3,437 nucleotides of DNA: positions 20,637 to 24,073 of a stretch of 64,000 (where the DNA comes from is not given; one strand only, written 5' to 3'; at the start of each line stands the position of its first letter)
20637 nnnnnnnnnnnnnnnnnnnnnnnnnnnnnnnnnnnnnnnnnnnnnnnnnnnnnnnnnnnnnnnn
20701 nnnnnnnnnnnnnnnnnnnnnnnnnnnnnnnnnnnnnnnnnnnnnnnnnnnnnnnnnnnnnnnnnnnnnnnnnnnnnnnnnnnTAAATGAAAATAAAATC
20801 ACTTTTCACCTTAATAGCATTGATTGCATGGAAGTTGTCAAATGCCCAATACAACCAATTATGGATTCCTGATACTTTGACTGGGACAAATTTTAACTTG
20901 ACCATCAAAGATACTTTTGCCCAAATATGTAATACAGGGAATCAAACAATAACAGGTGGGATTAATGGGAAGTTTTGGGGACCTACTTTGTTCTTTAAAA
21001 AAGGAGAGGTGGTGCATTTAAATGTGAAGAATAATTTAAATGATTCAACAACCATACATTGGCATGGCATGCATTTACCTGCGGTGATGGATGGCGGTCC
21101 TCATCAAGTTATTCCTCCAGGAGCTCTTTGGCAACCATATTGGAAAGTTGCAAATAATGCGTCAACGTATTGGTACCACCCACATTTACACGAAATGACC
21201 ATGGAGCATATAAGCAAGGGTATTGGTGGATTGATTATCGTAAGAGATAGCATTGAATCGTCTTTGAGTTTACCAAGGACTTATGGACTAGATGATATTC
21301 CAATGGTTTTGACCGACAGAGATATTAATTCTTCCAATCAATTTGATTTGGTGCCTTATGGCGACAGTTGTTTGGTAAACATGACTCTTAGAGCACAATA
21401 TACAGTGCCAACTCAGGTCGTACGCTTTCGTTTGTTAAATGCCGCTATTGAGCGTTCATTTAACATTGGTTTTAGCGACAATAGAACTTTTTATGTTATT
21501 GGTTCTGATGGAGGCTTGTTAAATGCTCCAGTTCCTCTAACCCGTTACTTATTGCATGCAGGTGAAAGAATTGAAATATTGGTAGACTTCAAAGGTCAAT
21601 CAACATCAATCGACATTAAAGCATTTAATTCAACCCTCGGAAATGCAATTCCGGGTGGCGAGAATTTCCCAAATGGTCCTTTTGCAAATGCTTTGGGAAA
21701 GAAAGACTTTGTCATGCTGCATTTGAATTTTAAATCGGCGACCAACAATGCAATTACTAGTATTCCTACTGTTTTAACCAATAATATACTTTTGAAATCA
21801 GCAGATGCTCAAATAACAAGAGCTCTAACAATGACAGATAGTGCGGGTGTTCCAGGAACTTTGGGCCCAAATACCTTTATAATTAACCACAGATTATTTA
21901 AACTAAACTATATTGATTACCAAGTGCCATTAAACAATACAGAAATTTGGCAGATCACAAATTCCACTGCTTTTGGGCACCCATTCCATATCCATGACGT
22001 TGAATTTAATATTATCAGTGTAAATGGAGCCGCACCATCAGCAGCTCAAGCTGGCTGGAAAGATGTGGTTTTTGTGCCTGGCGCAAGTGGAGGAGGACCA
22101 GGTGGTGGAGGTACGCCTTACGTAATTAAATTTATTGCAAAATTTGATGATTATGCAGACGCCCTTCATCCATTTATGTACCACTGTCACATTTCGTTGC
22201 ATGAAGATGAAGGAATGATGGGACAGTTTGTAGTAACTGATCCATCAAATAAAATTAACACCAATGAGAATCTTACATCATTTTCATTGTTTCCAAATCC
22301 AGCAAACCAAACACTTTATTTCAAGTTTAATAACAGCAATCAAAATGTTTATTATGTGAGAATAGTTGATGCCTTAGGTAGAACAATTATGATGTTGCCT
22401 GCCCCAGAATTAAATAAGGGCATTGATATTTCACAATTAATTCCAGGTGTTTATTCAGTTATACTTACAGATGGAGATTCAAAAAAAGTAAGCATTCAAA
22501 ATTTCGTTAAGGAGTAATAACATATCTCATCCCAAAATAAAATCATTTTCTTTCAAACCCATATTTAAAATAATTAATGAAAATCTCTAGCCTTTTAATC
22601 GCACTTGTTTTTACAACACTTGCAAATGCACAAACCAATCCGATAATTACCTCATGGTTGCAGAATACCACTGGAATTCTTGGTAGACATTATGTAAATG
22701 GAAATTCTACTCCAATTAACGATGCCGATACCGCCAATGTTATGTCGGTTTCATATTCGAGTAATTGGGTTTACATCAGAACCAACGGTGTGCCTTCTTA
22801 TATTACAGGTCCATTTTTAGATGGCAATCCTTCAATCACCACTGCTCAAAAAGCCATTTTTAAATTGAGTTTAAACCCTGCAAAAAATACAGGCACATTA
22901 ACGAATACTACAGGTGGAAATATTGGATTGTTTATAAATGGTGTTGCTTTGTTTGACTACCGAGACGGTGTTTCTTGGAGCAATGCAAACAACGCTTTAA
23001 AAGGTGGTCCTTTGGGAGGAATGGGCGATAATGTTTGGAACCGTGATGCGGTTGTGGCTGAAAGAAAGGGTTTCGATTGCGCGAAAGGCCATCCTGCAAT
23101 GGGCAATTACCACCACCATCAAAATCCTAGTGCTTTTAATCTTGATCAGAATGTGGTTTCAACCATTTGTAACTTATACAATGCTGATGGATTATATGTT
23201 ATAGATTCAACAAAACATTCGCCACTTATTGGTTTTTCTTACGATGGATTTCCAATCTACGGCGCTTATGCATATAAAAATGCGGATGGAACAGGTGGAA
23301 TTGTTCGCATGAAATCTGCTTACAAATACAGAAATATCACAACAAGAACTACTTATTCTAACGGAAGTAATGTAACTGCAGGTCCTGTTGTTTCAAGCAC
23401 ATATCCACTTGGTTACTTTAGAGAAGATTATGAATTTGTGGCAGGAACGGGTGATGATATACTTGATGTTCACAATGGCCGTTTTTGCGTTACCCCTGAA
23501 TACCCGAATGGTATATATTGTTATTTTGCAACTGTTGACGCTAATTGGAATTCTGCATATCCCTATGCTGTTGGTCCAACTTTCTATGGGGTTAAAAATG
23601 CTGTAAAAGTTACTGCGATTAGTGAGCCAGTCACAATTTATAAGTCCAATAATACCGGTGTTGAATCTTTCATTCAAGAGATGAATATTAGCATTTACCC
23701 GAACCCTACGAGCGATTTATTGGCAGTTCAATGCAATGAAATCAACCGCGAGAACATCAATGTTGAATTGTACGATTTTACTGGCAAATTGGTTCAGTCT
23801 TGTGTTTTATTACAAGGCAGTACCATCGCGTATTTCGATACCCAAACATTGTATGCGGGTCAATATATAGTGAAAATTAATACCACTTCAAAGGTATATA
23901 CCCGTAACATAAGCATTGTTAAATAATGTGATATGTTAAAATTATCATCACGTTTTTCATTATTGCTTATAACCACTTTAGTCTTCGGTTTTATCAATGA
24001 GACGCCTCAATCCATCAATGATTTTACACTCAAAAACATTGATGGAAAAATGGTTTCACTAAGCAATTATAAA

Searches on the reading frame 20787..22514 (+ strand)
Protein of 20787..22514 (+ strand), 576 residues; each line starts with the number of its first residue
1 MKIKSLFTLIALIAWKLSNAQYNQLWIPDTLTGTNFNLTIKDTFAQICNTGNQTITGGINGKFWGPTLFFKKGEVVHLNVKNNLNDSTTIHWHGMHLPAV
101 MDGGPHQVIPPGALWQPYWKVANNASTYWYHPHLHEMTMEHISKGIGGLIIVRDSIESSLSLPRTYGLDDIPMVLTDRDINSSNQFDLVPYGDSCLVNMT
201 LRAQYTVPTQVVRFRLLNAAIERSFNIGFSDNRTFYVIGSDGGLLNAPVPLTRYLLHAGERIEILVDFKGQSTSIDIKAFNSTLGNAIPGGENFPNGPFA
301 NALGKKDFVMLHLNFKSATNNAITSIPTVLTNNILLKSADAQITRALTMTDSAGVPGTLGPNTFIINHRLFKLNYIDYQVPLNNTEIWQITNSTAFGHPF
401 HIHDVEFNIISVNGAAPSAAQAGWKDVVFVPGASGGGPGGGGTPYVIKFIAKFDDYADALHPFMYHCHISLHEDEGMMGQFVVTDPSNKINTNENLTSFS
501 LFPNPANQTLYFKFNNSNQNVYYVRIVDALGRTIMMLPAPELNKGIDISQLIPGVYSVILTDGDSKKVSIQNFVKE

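Call 3: search_protein_families(library=pfam, proteins=[window:20787-22514:+], max_evalue=0.01)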
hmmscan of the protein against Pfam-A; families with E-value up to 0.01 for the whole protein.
window:20787-22514:+ (576 aa): 4 families
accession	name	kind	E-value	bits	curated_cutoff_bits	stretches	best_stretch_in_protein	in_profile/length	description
PF07732.21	Cu-oxidase_3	-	4.8e-30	104.5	21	1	54-155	15-117/119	Multicopper oxidase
PF07731.20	Cu-oxidase_2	-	1.3e-19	70.8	20.4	1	363-485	20-135/137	Multicopper oxidase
PF18962.6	Por_Secre_tail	-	7.8e-10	39.4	27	1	501-568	1-73/75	Secretion system C-terminal sorting domain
PF00394.28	Cu-oxidase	-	1.1e-05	26.1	21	1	208-270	64-124/157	Multicopper oxidase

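Call 4: search_protein_families(library=ncbifam, proteins=[window:20787-22514:+], max_evalue=0.01)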
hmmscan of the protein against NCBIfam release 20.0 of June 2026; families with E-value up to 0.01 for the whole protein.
window:20787-22514:+ (576 aa): 10 families
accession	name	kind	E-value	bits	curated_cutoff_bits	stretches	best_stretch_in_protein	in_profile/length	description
NF008205.1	PRK10965.1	equivalog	4.4e-104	349.2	525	2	11-279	20-298/529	multicopper oxidase CueO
NF008135.0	PRK10883.1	equivalog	1.1e-58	199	581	1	33-484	45-468/471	cell division protein FtsP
NF045554.1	AmiPhnlOxPhsA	equivalog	2.4e-30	105.7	950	3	79-184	106-209/581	O-aminophenol oxidase PhsA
TIGR01480.1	copper_res_A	subfamily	2.6e-25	88.9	478.95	1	14-151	26-160/593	copper resistance system multicopper oxidase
TIGR03389.1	laccase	equivalog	3.1e-12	46.1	558.9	1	35-164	7-132/539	laccase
TIGR03390.1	ascorbOXfungal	equivalog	9.2e-12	44.2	445.35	1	58-156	31-131/538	L-ascorbate oxidase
TIGR03388.1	ascorbase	equivalog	5.6e-11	41.8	614.8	1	50-155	16-122/542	L-ascorbate oxidase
TIGR04183.1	Por_Secre_tail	domain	2.3e-09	37.1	23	1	501-568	1-66/72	T9SS type A sorting domain-containing protein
TIGR02376.1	Cu_nitrite_red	equivalog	2.4e-07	30.4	296.3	1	35-153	29-145/326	copper-containing nitrite reductase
NF038113.1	T9SSA_dep_M36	equivalog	4.3e-06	25.2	885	1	494-566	789-860/869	T9SS-dependent M36 family metallopeptidase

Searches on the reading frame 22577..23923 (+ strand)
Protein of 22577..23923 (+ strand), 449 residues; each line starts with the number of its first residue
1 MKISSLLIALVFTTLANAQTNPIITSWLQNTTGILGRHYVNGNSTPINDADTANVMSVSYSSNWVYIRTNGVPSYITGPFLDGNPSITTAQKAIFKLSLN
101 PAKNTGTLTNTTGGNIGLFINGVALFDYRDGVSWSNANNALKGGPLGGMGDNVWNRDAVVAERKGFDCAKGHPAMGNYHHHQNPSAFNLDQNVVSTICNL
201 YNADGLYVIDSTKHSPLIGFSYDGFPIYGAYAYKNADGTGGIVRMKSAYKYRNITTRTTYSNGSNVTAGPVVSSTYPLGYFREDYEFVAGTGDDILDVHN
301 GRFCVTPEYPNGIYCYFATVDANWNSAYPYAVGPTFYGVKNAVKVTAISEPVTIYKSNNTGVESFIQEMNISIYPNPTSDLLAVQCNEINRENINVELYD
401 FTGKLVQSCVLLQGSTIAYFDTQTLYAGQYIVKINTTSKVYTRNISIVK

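Call 3: search_protein_families(library=pfam, proteins=[window:22577-23923:+], max_evalue=0.01)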
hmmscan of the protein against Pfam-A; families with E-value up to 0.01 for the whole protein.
window:22577-23923:+ (449 aa): 2 families
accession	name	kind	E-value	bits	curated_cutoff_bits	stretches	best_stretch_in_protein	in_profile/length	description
PF14240.11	YHYH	-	5.9e-58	196.4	25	1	95-325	2-187/193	YHYH protein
PF18962.6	Por_Secre_tail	-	1.2e-12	48.3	27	1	373-446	1-74/75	Secretion system C-terminal sorting domain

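Call 4: search_protein_families(library=ncbifam, proteins=[window:22577-23923:+], max_evalue=0.01)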
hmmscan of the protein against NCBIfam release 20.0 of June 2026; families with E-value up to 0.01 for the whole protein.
window:22577-23923:+ (449 aa): 2 families
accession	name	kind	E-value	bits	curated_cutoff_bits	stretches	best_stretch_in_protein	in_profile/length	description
TIGR04183.1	Por_Secre_tail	domain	4.2e-11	42.7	23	1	373-447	1-71/72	T9SS type A sorting domain-containing protein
NF038113.1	T9SSA_dep_M36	equivalog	4.5e-11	41.6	885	1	359-445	782-866/869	T9SS-dependent M36 family metallopeptidase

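Call 50: search_solved_structures(query=window:22577-23923:+, max_evalue=1, show_alignments=1)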
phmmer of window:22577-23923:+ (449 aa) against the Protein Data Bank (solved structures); distinct sequences matched with E-value up to 1: 5.
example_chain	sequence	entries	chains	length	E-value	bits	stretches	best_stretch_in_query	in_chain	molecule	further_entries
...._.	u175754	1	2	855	0.0044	19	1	366-440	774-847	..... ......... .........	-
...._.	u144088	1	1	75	0.039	15.9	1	371-445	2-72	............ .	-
1lvm_A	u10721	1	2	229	0.25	13.2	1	177-258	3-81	CATALYTIC DOMAIN OF THE NUCLEAR INCLUSION PROTEIN A (NIA)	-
1vr8_A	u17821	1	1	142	0.39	12.6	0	177-268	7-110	GTP binding regulator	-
1lvb_A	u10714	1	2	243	0.51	12.2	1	177-258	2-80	CATALYTIC DOMAIN OF THE NUCLEAR INCLUSION PROTEIN A (NIA)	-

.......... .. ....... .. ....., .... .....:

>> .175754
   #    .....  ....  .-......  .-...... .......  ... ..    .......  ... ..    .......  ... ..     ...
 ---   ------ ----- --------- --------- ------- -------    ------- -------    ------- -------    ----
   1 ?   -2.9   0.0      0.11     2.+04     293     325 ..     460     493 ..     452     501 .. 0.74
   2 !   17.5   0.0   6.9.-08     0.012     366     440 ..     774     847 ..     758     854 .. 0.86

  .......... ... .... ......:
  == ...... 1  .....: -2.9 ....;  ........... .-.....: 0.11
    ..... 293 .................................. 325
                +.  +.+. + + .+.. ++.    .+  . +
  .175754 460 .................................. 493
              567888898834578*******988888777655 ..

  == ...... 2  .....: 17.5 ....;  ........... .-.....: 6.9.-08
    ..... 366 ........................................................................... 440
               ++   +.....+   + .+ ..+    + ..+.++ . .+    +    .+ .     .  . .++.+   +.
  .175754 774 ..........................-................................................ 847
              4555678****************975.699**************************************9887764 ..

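Call 61: find_homologous_proteins(query=window:22577-23674:+, max_evalue=0.00001)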
Query window:22577-23674:+ (366 aa): 6888 proteins with E <= 0.00001 among 8000 candidates; the best 120 are listed.
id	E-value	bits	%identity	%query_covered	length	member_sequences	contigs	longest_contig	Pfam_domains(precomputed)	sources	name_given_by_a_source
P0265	2.9e-223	759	89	100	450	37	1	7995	PF14240.12,PF18962.8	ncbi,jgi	jgi:hypothetical protein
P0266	1.0e-220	750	88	100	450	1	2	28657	PF14240.12,PF18962.8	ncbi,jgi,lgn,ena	jgi:hypothetical protein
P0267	4.4e-202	689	82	98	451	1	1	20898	PF14240.12,PF18962.8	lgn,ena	-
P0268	2.9e-188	643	76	98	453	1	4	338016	PF14240.12,PF18962.8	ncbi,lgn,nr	ncbi:MAG: YHYH protein [Chitinophagaceae bacterium]|nr:YHYH protein [Chitinophagaceae bacterium]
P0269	2.1e-187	641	76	99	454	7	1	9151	PF14240.12,PF18962.8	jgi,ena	-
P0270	3.9e-187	640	76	99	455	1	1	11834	PF14240.12,PF18962.8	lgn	-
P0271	5.8e-187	639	78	96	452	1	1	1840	PF14240.12,PF18962.8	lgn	-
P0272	6.2e-187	639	75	99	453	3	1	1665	PF14240.12,PF18962.8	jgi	-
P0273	6.5e-187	639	75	100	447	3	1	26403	PF14240.12,PF18962.8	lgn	-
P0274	7.2e-187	639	76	98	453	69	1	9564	PF14240.12,PF18962.8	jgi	jgi:hypothetical protein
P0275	1.1e-186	638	75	100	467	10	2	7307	PF14240.12,PF18962.8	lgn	-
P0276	2.7e-186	637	75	99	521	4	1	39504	PF14240.12,PF18962.8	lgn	-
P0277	6.5e-186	636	76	93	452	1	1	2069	PF14240.12,PF18962.8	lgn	-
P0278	8.3e-186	635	76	96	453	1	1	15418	PF14240.12,PF18962.8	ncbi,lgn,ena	-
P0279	1.1e-185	635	75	99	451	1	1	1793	PF14240.12,PF18962.8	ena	-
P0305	2.1e-184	631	76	97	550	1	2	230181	PF14240.12,PF18962.8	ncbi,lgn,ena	-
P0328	2.0e-183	627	75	98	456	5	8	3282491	PF14240.12,PF18962.8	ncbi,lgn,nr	ncbi:MAG: YHYH protein [Candidatus Kapaibacterium sp.]|nr:YHYH protein [Bacteroidota bacterium]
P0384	6.9e-182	622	75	99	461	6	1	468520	PF14240.12,PF18962.8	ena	-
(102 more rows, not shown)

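Call 69: predict_structure(alignment_id=A3)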
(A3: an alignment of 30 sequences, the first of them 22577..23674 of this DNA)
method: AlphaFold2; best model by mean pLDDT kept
length: 366 residues; sequences in the alignment: 30
mean_pLDDT: 36.9   pTM: 0.33
mean pLDDT of the five models: 36.9, 36.6, 34.5, 34.3, 33.9
residues with pLDDT >= 90: 0; 70-90: 20; 50-70: 46; < 50: 300
segments of 3 or more residues with pLDDT < 50: 16-55, 70-91, 101-104, 110-257, 266-338, 357-366
pLDDT, mean of each block of 10 residues (from residue 1): 77 51 29 28 33 51 62 32 28 55 51 34 29 35 32 26 23 22 23 25 27 28 29 36 35 46 47 29 37 27 28 26 27 41 66 58 30
secondary structure, 60 per line:
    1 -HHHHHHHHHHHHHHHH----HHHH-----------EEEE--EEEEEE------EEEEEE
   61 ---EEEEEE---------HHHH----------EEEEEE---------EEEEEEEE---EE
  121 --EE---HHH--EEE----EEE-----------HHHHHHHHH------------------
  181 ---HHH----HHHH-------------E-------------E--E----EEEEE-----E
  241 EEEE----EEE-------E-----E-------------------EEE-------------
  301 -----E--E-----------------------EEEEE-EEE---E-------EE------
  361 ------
elements in order: H2-17 H22-25 E37-40 E43-48 E55-60 E64-69 H79-82 E93-98 E108-115 E133-135 E140-142 H154-162 H191-194 E230-234 E240-244 E249-251 E285-287 E333-337 E339-341

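Call 70: search_solved_structures(query=A3, max_evalue=1, show_alignments=2)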
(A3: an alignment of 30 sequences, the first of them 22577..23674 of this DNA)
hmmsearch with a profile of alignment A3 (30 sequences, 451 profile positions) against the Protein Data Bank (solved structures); distinct sequences matched with E-value up to 1: 2.
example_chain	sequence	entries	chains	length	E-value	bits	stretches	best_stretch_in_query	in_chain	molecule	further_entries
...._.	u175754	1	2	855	1.6e-05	26.9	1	366-444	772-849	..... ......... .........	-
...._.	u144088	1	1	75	0.0021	19.9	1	372-449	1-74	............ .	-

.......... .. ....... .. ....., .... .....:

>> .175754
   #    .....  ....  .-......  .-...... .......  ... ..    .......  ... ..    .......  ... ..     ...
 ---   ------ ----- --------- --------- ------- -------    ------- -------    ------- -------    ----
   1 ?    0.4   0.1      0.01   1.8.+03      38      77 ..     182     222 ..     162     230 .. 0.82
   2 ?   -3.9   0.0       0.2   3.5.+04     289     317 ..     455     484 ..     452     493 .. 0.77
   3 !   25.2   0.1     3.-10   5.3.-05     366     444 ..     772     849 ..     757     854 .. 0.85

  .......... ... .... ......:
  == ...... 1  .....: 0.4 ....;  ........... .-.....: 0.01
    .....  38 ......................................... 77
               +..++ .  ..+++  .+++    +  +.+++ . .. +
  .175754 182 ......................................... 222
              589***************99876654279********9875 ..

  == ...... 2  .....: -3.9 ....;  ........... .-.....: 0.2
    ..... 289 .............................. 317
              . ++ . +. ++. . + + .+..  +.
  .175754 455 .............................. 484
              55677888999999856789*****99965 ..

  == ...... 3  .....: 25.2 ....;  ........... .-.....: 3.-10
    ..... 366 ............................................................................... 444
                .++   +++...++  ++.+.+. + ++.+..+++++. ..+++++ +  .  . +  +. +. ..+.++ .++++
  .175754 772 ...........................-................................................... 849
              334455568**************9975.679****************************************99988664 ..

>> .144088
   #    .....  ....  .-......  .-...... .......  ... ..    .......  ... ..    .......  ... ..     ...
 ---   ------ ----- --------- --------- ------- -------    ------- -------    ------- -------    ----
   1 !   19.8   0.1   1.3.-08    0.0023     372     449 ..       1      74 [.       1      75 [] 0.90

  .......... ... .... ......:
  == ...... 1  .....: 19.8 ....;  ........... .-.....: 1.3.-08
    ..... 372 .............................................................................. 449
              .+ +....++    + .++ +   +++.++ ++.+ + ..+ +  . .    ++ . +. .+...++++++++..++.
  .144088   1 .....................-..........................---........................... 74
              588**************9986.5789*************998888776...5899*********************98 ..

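Call 71: find_encoding_contigs(protein=P0328, flank=6000, max_places=2)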
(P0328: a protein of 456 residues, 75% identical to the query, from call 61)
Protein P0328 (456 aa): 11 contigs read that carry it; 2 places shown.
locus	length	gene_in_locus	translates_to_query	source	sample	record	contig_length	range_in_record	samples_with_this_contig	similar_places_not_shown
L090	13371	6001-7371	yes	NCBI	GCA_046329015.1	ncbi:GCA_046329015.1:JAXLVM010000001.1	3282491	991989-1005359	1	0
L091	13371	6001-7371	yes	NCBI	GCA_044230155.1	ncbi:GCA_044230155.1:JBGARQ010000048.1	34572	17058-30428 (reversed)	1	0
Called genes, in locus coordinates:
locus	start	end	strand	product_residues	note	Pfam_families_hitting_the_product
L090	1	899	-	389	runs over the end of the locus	PF03190:Thioredox_DsbH, PF00085:Thioredoxin (weak), PF13098:Thioredoxin_2, PF13899:Thioredoxin_7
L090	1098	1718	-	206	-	-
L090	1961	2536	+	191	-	PF04542:Sigma70_r2, PF08281:Sigma70_r4_2, PF04545:Sigma70_r4 (weak), PF22233:PhyR_sigma-like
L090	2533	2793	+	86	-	-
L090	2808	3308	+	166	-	PF13801:Metal_resist (faint)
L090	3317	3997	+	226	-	PF20243:MbnP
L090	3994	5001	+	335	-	PF03150:CCP_MauG, PF09086:DUF1924 (faint), PF13442:Cytochrome_CBB3 (faint), PF00034:Cytochrom_C (weak)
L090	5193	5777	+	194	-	-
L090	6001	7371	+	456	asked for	PF14240:YHYH, PF18962:Por_Secre_tail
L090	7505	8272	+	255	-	PF10127:RlaP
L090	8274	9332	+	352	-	PF10127:RlaP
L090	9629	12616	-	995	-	PF13620:CarboxypepD_reg, PF13715:CarbopepD_reg_2, PF14905:OMP_b-brl_3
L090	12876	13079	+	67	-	-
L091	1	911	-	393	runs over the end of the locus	PF03190:Thioredox_DsbH, PF00085:Thioredoxin (weak), PF13098:Thioredoxin_2, PF13899:Thioredoxin_7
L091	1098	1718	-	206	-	-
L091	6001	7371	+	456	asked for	PF14240:YHYH, PF18962:Por_Secre_tail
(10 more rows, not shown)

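Call 72: find_encoding_contigs(protein=P0384, flank=6000, max_places=2)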
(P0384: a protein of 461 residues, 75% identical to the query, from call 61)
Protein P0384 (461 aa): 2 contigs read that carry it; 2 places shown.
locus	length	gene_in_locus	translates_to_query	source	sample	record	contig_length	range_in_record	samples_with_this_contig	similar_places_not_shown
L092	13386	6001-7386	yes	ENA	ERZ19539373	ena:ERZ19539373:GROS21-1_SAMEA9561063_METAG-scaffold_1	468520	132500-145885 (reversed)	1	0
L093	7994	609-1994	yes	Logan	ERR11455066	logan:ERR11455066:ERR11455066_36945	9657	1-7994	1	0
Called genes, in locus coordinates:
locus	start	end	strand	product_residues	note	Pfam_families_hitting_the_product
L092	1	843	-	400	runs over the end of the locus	PF07690:MFS_1, PF12832:MFS_1_like (faint), PF07690:MFS_1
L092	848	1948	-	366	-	PF01988:VIT1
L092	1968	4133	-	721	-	PF00916:Sulfate_transp, PF16983:MFS_MOT1 (weak), PF00484:Pro_CA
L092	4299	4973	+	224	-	PF20243:MbnP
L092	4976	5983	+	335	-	PF03150:CCP_MauG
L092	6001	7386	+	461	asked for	PF14240:YHYH, PF18962:Por_Secre_tail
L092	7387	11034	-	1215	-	PF02811:PHP, PF07733:DNA_pol3_alpha, PF17657:DNA_pol3_finger, PF14579:HHH_6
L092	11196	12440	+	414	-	PF00994:MoCF_biosynth, PF18146:CinA_KH, PF02464:CinA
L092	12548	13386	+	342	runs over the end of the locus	PF03462:PCRF, PF00472:RF-1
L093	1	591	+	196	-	?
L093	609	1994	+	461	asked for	PF14240:YHYH, PF18962:Por_Secre_tail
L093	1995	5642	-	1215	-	PF02811:PHP, PF07733:DNA_pol3_alpha, PF17657:DNA_pol3_finger, PF14579:HHH_6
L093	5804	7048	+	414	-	PF00994:MoCF_biosynth, PF18146:CinA_KH, PF02464:CinA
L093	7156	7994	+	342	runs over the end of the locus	PF03462:PCRF, PF00472:RF-1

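Call 73: find_encoding_contigs(protein=P0305, flank=6000, max_places=2)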
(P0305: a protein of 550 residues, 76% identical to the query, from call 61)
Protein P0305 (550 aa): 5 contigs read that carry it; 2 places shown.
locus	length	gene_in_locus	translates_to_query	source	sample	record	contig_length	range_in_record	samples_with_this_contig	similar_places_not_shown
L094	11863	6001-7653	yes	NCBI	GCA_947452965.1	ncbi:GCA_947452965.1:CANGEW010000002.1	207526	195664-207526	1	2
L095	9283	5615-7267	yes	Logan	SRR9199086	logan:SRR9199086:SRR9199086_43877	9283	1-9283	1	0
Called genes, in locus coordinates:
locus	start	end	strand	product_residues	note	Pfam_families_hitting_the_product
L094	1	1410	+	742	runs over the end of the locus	PF00141:peroxidase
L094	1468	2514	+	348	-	PF01641:SelR, PF01625:PMSR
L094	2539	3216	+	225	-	PF20243:MbnP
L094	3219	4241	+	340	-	PF03150:CCP_MauG, PF13442:Cytochrome_CBB3 (faint), PF00034:Cytochrom_C (weak)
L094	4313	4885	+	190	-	PF04542:Sigma70_r2, PF08281:Sigma70_r4_2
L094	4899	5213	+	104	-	-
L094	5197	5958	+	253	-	-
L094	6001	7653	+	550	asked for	PF14240:YHYH, PF18962:Por_Secre_tail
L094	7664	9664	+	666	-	PF07732:Cu-oxidase_3, PF07731:Cu-oxidase_2, PF18962:Por_Secre_tail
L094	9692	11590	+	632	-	PF00884:Sulfatase, PF01663:Phosphodiest (weak), PF16347:SGSH_C, PF18962:Por_Secre_tail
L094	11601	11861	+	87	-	?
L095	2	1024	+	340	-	?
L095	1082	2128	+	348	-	PF01641:SelR, PF01625:PMSR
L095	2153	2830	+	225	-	PF20243:MbnP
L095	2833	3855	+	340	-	PF03150:CCP_MauG, PF13442:Cytochrome_CBB3 (faint), PF00034:Cytochrom_C (weak)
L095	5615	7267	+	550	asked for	PF14240:YHYH, PF18962:Por_Secre_tail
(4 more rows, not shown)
